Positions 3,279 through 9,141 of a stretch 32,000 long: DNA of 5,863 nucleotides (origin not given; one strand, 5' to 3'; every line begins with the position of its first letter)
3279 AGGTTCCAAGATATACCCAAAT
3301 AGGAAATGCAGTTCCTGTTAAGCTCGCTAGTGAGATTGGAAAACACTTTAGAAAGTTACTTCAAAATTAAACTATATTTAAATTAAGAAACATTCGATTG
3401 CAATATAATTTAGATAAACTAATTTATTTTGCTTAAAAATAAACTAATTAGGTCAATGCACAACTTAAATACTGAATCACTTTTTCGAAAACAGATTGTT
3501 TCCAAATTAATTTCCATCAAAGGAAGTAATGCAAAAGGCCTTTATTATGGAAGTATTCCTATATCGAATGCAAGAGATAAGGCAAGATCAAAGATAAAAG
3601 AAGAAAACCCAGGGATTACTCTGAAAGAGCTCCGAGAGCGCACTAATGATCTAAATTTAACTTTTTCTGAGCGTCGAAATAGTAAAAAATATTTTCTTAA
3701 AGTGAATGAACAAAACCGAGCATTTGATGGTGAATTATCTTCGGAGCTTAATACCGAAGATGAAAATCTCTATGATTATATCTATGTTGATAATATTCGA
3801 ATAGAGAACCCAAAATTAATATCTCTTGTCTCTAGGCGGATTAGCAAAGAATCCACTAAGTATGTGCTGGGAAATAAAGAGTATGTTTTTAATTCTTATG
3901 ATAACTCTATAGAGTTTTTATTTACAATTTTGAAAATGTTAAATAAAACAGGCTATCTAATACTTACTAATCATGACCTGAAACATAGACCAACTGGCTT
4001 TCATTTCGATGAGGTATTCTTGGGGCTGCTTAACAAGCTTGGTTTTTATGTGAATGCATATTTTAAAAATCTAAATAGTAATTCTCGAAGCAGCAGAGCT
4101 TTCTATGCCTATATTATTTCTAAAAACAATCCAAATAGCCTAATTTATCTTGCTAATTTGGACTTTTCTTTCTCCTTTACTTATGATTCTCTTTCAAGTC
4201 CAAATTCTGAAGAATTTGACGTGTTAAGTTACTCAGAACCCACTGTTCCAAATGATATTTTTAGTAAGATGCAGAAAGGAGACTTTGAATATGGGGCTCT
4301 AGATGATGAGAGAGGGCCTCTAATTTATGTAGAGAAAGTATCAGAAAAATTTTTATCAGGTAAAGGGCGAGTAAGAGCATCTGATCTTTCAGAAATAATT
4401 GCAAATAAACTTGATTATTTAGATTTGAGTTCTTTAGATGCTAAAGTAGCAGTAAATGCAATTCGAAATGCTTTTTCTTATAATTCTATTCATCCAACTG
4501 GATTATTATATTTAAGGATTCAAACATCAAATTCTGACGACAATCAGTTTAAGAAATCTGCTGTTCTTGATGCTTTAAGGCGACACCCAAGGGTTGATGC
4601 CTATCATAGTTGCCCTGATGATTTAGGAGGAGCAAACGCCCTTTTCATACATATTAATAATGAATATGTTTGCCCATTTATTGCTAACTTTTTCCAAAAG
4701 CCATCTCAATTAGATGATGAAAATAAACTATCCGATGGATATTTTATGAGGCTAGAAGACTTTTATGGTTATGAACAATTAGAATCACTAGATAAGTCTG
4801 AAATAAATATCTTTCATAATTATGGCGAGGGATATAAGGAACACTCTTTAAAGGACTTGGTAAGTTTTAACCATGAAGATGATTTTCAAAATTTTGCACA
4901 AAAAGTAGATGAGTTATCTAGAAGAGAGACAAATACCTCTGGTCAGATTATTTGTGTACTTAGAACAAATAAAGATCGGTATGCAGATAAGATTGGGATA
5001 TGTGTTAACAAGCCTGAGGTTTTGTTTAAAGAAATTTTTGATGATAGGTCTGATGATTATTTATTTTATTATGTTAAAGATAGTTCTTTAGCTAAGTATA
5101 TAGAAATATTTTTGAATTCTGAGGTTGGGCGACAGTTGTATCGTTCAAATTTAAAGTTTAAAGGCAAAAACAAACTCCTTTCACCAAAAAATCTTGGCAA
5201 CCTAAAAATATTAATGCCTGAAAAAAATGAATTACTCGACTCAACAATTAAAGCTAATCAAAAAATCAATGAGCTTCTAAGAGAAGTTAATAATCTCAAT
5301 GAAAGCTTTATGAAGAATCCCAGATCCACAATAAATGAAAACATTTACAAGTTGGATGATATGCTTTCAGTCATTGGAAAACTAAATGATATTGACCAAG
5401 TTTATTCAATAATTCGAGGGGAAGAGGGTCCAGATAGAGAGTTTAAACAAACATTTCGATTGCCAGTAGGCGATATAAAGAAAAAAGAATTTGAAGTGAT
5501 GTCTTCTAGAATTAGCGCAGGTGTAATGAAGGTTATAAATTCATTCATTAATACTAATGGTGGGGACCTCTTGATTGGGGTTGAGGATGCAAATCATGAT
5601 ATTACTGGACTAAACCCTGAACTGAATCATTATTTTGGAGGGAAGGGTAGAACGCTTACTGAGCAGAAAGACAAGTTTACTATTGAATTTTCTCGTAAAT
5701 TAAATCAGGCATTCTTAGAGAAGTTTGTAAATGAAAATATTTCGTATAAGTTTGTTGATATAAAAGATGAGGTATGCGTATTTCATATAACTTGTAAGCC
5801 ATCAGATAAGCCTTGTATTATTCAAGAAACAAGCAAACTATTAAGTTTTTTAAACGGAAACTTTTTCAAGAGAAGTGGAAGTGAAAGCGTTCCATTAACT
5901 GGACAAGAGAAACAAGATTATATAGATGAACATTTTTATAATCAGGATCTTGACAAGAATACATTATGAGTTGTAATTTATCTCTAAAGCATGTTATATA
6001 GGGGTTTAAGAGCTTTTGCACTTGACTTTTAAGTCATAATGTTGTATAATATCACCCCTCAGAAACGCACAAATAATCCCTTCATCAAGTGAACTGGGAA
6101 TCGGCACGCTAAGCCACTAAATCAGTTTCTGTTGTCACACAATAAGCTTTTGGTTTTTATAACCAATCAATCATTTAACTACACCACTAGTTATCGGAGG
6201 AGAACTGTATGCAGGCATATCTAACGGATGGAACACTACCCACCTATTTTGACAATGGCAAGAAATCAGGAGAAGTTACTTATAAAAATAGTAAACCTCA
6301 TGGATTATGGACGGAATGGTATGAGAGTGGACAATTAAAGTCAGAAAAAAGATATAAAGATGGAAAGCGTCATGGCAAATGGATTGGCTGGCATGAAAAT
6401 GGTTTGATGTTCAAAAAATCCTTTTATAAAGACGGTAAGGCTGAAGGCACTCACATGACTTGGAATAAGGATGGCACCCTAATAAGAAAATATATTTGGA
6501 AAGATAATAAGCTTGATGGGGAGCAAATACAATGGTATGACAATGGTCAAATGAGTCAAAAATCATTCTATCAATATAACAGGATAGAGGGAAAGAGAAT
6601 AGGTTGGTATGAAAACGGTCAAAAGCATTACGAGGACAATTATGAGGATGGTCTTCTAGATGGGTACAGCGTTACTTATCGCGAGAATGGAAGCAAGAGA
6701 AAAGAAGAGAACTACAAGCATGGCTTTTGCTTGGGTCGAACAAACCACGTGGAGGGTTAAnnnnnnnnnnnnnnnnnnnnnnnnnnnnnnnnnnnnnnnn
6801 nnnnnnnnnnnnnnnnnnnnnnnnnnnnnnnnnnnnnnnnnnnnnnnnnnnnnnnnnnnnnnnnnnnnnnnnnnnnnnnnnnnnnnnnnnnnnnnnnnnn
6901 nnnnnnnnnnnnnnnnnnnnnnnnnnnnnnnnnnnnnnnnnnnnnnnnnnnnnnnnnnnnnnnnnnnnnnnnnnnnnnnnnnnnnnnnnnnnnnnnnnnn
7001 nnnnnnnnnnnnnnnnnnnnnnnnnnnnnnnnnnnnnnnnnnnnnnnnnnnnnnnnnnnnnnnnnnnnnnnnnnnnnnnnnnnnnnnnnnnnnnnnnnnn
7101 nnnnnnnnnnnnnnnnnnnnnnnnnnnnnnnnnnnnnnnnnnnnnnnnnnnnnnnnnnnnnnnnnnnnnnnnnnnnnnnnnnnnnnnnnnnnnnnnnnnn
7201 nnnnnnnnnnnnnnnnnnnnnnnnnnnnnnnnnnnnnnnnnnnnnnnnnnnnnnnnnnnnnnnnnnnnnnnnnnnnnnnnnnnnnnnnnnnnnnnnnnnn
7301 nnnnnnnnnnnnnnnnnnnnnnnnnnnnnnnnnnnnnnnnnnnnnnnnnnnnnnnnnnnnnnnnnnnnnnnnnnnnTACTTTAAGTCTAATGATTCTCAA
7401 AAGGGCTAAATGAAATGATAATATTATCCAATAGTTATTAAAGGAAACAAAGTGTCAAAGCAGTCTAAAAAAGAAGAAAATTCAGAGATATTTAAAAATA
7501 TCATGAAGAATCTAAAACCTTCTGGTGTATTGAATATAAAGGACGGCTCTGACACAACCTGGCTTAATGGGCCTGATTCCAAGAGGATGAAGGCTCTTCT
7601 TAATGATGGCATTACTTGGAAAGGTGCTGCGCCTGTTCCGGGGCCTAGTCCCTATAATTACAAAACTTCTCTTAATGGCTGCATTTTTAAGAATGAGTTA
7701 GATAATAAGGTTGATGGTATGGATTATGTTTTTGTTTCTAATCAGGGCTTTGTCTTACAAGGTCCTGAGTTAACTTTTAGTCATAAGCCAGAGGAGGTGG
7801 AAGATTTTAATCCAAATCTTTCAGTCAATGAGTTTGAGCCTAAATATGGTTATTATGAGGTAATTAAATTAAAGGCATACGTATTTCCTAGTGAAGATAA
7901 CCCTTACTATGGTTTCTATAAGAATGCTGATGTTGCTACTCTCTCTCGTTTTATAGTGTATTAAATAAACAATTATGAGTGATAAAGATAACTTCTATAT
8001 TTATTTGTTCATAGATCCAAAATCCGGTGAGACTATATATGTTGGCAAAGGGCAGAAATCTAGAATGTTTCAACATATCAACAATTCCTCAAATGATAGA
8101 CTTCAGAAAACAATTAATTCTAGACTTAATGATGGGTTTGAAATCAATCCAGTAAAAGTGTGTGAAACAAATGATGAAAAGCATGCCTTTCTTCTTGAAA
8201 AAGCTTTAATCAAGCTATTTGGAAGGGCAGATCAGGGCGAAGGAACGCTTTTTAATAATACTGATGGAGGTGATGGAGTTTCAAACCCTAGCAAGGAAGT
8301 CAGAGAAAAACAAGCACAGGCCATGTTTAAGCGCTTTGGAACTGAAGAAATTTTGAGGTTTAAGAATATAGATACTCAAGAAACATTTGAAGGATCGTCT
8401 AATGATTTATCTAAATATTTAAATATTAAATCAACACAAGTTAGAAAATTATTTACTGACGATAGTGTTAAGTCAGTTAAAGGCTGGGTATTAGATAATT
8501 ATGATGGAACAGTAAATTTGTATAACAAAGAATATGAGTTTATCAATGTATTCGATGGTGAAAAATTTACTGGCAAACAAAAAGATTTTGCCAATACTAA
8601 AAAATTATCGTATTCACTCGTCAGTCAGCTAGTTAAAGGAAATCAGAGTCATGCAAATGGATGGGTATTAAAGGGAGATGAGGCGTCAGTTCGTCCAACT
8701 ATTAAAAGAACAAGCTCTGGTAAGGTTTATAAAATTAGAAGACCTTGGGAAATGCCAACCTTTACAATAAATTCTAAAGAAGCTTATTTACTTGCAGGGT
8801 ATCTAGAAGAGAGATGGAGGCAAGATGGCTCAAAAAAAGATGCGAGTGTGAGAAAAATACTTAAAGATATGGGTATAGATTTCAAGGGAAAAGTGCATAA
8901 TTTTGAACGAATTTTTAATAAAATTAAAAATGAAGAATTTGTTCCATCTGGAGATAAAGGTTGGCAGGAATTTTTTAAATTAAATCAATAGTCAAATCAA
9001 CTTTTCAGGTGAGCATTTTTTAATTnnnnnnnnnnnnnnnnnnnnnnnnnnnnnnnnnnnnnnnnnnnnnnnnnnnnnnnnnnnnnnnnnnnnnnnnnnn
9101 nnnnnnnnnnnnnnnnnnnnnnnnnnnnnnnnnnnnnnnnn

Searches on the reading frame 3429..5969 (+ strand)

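Call 8: search_protein_families(library=pfam, proteins=[window:3429-5969:+], max_evalue=0.01)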
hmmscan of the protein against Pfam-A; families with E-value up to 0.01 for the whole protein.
window:3429-5969:+ (846 aa): 1 family
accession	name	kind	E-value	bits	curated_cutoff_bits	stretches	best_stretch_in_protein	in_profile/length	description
PF04326.19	SLFN_AlbA_2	-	2.9e-10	41.1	25.3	1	668-823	3-117/118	Schlafen, AlbA_2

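Call 54: search_protein_families(library=padloc, proteins=[window:3429-5969:+], max_evalue=0.001)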
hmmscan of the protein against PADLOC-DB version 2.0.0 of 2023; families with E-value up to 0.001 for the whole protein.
window:3429-5969:+ (846 aa): 0 families

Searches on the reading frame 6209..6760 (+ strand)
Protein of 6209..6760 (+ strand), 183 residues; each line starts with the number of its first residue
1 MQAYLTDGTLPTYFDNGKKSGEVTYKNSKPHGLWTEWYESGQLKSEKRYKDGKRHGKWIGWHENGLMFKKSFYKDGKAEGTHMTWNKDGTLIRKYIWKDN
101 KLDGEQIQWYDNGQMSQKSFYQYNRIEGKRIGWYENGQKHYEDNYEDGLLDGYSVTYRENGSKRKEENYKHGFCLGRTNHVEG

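Call 8: search_protein_families(library=pfam, proteins=[window:6209-6760:+], max_evalue=0.01)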
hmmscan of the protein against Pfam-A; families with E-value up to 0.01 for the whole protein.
window:6209-6760:+ (183 aa): 1 family
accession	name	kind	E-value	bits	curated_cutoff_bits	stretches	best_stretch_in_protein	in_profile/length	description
PF07661.19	MORN_2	-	7.2e-22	75.3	29.6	2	31-51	2-22/22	MORN repeat variant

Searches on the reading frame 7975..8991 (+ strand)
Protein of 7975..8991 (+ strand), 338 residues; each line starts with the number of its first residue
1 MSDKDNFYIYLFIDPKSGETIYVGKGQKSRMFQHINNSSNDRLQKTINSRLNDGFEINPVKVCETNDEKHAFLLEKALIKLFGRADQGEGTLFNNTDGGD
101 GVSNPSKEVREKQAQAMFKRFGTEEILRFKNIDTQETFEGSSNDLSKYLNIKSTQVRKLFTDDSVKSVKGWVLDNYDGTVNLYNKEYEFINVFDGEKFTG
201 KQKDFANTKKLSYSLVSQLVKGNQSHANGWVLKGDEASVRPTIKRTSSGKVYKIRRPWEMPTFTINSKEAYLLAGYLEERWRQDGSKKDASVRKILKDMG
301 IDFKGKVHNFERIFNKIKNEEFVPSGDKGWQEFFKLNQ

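Call 8: search_protein_families(library=pfam, proteins=[window:7975-8991:+], max_evalue=0.01)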
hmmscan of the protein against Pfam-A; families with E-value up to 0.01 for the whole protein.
window:7975-8991:+ (338 aa): 2 families
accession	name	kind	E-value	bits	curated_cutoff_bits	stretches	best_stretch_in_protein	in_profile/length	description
PF22945.2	LEM-3_GIY-YIG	-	2.4e-05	24.8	27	1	21-84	28-98/151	LEM-3-like GIY-YIG domain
PF01541.30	GIY-YIG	-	0.00031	21.4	22.6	1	7-84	2-74/78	GIY-YIG catalytic domain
